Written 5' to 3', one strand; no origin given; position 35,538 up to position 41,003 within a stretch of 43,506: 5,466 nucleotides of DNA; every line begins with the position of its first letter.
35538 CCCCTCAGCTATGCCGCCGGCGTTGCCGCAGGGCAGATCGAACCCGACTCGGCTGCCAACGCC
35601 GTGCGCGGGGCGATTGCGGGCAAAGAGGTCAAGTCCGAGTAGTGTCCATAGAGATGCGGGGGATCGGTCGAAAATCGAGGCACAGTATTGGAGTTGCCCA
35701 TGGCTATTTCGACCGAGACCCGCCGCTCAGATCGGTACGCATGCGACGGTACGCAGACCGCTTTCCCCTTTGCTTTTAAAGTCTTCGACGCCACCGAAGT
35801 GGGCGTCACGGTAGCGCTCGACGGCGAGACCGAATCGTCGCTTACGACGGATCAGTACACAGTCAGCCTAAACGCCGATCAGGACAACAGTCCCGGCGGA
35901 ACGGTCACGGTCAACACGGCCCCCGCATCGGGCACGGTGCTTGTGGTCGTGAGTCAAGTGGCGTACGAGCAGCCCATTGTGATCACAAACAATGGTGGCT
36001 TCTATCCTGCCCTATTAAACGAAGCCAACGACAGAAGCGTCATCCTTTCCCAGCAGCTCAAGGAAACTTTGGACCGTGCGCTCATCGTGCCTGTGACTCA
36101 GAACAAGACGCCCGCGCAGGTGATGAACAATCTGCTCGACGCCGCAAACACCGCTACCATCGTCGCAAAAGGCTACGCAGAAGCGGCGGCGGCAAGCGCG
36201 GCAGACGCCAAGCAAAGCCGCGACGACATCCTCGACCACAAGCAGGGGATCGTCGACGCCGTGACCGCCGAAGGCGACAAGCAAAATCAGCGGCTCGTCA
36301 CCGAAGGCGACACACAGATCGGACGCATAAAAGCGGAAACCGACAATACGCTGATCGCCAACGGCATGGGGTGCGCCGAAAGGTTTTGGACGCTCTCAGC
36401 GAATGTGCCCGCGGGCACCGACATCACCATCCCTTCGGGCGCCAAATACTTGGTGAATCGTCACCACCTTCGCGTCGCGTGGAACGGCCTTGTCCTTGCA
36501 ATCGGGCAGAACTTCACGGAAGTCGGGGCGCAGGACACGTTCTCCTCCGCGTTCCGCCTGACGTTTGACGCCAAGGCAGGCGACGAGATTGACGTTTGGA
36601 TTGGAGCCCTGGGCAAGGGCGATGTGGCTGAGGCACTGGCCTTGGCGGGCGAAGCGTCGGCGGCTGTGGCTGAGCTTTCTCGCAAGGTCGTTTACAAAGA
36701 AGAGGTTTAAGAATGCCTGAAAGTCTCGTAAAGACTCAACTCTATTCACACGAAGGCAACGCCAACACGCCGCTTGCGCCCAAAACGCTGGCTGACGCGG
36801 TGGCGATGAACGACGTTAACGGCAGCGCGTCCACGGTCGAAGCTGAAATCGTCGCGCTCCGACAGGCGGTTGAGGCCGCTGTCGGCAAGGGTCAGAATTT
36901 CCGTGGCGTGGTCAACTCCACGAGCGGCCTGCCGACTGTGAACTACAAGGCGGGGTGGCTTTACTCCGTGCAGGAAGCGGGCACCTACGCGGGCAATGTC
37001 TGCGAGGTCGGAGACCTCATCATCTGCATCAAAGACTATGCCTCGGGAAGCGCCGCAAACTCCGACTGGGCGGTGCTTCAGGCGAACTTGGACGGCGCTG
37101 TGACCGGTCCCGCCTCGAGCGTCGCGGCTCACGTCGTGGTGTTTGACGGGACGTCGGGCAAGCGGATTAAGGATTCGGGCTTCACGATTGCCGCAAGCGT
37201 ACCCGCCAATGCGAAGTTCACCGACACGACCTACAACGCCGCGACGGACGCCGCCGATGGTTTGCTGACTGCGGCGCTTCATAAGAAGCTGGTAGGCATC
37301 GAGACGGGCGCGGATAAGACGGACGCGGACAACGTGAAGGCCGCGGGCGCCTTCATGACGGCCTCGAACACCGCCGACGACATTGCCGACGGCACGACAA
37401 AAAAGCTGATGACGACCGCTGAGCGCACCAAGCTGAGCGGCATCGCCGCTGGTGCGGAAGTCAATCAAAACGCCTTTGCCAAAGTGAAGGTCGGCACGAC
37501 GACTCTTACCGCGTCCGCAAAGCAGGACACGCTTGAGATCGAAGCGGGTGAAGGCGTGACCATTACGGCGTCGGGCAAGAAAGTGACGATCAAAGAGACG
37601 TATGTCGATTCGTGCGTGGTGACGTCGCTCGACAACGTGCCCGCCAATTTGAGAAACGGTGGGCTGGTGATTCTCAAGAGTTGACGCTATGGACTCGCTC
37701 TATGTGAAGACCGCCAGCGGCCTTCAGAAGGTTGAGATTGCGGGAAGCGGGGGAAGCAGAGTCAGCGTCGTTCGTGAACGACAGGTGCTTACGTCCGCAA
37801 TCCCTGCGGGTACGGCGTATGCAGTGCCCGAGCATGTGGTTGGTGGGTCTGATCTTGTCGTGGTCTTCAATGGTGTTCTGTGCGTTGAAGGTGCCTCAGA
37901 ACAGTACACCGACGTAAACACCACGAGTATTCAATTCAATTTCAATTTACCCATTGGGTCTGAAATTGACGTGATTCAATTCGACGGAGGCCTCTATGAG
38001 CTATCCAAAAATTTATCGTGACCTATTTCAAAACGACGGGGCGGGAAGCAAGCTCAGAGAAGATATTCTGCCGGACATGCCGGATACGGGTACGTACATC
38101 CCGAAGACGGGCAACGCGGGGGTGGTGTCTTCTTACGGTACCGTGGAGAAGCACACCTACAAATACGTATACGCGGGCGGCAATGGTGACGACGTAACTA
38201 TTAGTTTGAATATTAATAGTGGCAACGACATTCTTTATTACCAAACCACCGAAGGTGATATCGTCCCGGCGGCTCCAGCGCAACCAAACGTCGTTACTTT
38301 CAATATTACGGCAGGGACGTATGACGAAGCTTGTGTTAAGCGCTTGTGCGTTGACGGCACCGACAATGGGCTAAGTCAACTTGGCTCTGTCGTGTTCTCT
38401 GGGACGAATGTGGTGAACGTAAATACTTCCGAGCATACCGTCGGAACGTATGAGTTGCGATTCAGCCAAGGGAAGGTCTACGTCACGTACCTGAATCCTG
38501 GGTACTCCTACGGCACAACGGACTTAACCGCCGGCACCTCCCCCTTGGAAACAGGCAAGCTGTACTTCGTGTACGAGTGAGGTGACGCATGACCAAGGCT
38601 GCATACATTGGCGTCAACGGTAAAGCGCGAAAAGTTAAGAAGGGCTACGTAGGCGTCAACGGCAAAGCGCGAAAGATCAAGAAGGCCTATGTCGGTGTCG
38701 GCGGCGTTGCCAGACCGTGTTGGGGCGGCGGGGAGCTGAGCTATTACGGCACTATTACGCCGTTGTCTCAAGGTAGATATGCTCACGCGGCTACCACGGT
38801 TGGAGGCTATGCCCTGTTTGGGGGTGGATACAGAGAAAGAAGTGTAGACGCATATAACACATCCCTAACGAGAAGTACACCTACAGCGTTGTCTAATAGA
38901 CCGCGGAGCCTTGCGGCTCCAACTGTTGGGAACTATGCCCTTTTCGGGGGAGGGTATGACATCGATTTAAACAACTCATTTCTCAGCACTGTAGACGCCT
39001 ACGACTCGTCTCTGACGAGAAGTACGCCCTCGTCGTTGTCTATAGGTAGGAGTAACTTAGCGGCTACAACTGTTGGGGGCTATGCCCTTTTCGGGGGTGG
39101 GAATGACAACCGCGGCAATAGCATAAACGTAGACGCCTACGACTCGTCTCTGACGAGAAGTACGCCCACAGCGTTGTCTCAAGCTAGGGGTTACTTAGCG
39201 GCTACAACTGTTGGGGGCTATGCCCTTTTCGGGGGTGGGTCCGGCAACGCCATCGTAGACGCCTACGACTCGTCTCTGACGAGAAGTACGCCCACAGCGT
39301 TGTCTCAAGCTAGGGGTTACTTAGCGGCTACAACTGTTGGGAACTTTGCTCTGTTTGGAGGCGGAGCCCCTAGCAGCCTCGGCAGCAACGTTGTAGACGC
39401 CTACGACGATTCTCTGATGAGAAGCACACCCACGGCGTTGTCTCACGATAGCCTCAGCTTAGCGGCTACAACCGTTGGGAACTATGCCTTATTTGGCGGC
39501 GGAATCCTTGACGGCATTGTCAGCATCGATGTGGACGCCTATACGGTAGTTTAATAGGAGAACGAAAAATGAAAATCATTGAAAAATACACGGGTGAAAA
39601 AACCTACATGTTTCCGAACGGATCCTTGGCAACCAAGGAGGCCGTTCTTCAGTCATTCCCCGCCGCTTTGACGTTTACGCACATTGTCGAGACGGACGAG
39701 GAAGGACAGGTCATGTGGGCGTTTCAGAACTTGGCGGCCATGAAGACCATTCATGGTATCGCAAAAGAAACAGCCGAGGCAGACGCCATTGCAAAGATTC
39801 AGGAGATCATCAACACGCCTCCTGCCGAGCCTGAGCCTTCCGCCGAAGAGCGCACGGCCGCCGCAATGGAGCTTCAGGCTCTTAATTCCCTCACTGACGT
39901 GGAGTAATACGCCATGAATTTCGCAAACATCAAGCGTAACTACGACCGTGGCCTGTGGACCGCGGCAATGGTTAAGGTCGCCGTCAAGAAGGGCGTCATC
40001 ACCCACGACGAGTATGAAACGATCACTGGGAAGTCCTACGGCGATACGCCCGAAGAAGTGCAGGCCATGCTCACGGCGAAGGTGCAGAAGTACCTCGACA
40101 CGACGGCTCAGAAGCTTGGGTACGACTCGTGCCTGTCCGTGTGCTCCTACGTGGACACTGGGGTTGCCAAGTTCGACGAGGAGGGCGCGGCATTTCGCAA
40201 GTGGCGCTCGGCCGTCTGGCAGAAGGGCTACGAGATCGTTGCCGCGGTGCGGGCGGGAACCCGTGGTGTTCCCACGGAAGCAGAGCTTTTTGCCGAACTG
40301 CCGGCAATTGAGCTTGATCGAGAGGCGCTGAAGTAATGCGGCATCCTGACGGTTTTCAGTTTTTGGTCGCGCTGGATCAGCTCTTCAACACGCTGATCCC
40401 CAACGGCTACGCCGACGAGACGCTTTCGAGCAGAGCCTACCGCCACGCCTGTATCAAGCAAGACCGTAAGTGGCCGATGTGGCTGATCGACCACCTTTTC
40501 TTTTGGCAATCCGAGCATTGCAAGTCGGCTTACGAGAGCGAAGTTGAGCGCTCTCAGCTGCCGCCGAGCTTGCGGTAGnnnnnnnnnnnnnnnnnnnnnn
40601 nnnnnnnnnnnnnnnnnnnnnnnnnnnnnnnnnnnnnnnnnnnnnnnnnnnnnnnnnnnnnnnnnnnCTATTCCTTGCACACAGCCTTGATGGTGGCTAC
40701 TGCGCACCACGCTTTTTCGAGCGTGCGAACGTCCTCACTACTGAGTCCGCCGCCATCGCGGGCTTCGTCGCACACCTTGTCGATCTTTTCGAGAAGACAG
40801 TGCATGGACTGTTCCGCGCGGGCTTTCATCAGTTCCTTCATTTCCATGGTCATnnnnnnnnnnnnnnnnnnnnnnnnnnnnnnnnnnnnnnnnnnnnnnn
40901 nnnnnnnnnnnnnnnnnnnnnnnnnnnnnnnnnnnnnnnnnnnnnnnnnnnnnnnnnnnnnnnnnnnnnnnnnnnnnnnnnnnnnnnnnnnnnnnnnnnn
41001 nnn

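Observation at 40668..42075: Com-like zinc finger plus a start-codon-sequestering hairpin gating a three-gene cassette of unknown function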

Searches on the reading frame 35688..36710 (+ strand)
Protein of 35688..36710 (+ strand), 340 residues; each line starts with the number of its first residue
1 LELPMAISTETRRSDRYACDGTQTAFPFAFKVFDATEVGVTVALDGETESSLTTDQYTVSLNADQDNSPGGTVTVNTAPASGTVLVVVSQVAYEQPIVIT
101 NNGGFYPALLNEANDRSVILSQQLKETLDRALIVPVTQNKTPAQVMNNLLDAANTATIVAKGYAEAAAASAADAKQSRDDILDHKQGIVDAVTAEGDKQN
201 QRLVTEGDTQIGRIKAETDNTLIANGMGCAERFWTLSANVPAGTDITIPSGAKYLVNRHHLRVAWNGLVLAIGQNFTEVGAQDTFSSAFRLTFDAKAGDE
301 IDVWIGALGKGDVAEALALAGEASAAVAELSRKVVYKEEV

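Call 94: search_protein_families(library=phrogs, proteins=[window:35688-36710:+], max_evalue=0.00001)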
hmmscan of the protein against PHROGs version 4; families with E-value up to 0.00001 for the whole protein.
window:35688-36710:+ (340 aa): 13 families
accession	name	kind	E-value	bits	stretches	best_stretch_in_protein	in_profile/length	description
phrog_1640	-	tail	1.3e-17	65.2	1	5-134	1-127/765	tail protein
phrog_30017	-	unknown function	1.2e-13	50.9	1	15-170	10-164/1025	-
phrog_13893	-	tail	1.6e-12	47.6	1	5-136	1-129/648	tail protein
phrog_38237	-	unknown function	2.1e-08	33.9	1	5-167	1-163/697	-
phrog_8649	-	unknown function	3.3e-08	33.6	1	5-180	1-176/743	-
phrog_17220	-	unknown function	7.3e-08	32.1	1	5-136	1-129/868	-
phrog_36601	-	tail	7.9e-08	31.9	1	4-166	14-176/1084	tail fiber protein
phrog_32960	-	unknown function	1.2e-07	31.4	1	5-168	1-164/762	-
phrog_27277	-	tail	6.3e-07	29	1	16-187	7-187/734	tail spike protein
phrog_5662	-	tail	1.1e-06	28.3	1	5-147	1-140/729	tail fiber protein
phrog_6518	-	tail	1.1e-06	28.1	1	14-135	6-122/793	tail fiber protein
phrog_2710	-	tail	1.2e-06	28.2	1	17-126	15-119/781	tail fiber protein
phrog_5510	-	tail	1.7e-06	27.7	1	5-133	1-126/789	tail fiber protein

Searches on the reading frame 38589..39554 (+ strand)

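Call 94: search_protein_families(library=phrogs, proteins=[window:38589-39554:+], max_evalue=0.00001)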
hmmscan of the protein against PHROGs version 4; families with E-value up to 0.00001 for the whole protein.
window:38589-39554:+ (321 aa): 1 family
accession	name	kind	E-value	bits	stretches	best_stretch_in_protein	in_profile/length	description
phrog_19111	-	unknown function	8.4e-44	151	2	177-314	149-291/443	-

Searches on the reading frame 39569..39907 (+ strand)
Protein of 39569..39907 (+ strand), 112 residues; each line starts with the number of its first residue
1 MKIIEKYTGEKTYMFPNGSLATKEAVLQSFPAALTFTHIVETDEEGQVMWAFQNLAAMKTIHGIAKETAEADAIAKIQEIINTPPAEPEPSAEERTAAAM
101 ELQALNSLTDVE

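Call 3: search_protein_families(library=pfam, proteins=[window:39569-39907:+], max_evalue=1)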
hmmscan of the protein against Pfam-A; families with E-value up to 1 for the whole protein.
window:39569-39907:+ (112 aa): 1 family
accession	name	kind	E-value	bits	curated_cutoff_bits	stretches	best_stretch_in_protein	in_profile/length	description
PF19482.4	DUF6018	-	0.26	11.8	25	0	30-56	61-87/117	Family of unknown function (DUF6018)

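Call 4: search_protein_families(library=phrogs, proteins=[window:39569-39907:+], max_evalue=1)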
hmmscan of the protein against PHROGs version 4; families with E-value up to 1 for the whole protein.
window:39569-39907:+ (112 aa): 2 families
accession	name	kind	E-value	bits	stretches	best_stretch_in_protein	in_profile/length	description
phrog_3894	-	head and packaging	0.0072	16.6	1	40-99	264-320/458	head maturation protease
phrog_4104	-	unknown function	0.42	11.5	0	38-97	9-78/147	-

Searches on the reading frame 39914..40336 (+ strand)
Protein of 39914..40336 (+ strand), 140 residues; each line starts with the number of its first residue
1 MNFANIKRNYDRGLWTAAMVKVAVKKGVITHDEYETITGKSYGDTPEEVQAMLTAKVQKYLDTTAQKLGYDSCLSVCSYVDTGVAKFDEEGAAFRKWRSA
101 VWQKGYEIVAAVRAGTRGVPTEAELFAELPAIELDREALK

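Call 3: search_protein_families(library=pfam, proteins=[window:39914-40336:+], max_evalue=1)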
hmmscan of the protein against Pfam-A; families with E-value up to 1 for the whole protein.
window:39914-40336:+ (140 aa): 4 families
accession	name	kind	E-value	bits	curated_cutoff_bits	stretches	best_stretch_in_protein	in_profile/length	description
PF09693.15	Phage_XkdX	-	2.6e-16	59.8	23.5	1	3-42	1-40/40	Phage uncharacterised protein (Phage_XkdX)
PF21006.2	NHase_beta_N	-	0.03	14.9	21.5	1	14-51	71-108/115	Nitrile hydratase beta subunit, N-terminal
PF24296.1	SrfA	-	0.065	13.7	27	1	30-62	1-36/73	SrfA protein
PF04391.17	DUF533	-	0.12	12.4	29.6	1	17-63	75-122/178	Protein of unknown function (DUF533)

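Call 4: search_protein_families(library=phrogs, proteins=[window:39914-40336:+], max_evalue=1)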
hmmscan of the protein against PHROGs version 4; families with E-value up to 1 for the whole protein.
window:39914-40336:+ (140 aa): 6 families
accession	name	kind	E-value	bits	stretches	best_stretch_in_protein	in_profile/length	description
phrog_134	-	unknown function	1.9e-12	47.7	1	2-52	14-64/73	-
phrog_32402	-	unknown function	0.005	18.1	1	20-49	19-48/81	-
phrog_7304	-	unknown function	0.045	14.6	1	3-44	98-139/142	-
phrog_23291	-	unknown function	0.11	13.1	1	20-88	76-141/224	-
phrog_2996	-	unknown function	0.28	12.4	1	16-38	15-37/54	-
phrog_11810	-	unknown function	0.34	11.6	1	9-40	96-127/201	-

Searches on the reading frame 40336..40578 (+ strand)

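Call 3: search_protein_families(library=pfam, proteins=[window:40336-40578:+], max_evalue=1)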
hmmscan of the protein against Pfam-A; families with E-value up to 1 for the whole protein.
window:40336-40578:+ (80 aa): 1 family
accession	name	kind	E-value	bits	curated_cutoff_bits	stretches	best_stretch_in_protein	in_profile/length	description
PF01986.22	DUF123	-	0.016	16.1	25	1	27-66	17-57/95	Domain of unknown function DUF123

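Call 4: search_protein_families(library=phrogs, proteins=[window:40336-40578:+], max_evalue=1)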
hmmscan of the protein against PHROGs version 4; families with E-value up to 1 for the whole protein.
window:40336-40578:+ (80 aa): 5 families
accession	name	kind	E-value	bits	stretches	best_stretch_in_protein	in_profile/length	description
phrog_3342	-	unknown function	1.3e-21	77.2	1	8-79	13-84/90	-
phrog_34710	-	unknown function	0.00032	21.6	1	10-69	49-106/132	-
phrog_25480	-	unknown function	0.045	14.8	1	32-72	23-63/114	-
phrog_31230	-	unknown function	0.24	11.9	1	20-46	119-144/239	-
phrog_23985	-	unknown function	0.32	12.2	1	12-69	56-113/122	-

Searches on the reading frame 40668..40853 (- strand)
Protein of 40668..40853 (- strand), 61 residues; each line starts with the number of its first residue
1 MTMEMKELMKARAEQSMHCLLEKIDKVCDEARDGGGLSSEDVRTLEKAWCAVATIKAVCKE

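Call 3: search_protein_families(library=pfam, proteins=[window:40668-40853:-], max_evalue=1)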
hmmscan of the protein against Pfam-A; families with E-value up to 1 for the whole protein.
window:40668-40853:- (61 aa): 0 families

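Call 4: search_protein_families(library=phrogs, proteins=[window:40668-40853:-], max_evalue=1)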
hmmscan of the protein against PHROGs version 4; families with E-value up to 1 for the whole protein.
window:40668-40853:- (61 aa): 1 family
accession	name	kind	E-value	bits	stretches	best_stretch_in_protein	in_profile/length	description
phrog_23683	-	unknown function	0.073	14.4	1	5-51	60-106/121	-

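Call 37: search_protein_families(library=ncbifam, proteins=[window:40668-40853:-], max_evalue=1)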
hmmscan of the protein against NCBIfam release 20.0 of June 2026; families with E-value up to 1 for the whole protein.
window:40668-40853:- (61 aa): 0 families

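Call 86: search_solved_structures(query=A3, max_evalue=1)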
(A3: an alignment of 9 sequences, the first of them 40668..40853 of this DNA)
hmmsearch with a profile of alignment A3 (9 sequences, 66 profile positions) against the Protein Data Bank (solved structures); distinct sequences matched with E-value up to 1: 6.
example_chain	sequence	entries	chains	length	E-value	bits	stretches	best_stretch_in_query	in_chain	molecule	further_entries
6gw3_D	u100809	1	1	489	0.0085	19.7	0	8-41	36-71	3,5,7-trioxododecanoyl-CoA synthase,3,5,7-trioxododecanoyl-CoA synthase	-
1l4a_C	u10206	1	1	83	0.061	17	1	4-58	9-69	S-SNAP25 fusion protein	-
8i3e_A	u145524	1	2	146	0.096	16.4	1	4-50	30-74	ELKS/Rab6-interacting/CAST family member 1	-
6lij_A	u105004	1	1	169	0.19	15.4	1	12-59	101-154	Ferritin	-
9wyf_A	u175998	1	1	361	0.35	14.6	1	9-53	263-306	Astellifadiene synthase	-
9wyv_A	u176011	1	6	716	0.43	14.3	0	9-53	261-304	Astellifadiene synthase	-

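Call 100: search_protein_families(library=padloc, proteins=[window:40668-40853:-], max_evalue=0.1)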
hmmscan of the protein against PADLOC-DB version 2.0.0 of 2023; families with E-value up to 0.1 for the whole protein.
window:40668-40853:- (61 aa): 0 families
